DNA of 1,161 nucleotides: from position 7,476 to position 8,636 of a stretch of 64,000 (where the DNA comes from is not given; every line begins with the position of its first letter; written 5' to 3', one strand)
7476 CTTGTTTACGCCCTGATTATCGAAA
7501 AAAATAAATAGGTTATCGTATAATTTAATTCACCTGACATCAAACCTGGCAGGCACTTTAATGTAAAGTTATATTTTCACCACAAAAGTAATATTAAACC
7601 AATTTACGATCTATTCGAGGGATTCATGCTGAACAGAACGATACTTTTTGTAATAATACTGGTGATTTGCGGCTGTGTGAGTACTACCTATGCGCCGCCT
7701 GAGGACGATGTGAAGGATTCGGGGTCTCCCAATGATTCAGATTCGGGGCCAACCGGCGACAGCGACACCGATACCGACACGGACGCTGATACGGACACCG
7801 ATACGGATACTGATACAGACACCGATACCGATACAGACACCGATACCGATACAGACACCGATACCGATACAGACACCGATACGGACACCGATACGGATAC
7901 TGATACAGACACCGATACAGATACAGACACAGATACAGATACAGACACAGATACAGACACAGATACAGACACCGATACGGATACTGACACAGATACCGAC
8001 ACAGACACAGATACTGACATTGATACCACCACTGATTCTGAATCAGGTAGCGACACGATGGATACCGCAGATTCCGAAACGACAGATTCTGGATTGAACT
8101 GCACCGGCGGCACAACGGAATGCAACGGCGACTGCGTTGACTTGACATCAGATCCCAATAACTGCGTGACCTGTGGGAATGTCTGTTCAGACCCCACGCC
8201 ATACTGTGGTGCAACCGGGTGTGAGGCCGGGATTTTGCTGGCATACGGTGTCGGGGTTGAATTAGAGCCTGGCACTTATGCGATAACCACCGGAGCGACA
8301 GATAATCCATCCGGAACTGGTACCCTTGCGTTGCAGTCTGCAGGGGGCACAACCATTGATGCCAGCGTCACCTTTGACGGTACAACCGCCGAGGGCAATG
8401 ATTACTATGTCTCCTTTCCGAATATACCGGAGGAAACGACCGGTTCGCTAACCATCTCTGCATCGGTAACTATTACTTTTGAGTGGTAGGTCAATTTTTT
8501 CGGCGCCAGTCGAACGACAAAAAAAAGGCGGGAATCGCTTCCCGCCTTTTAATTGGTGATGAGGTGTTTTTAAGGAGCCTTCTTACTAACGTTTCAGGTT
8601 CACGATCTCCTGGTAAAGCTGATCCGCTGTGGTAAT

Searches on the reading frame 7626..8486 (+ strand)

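Call 72: search_protein_families(library=pfam, proteins=[window:7626-8486:+], max_evalue=0.01)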
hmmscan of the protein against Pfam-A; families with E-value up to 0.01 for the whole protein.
window:7626-8486:+ (287 aa): 1 family
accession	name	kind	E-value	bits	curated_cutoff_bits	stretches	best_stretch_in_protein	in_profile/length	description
PF04885.19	Stig1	-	0.00074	20.4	24.1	1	151-199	35-82/85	Stigma-specific STIG1-like protein family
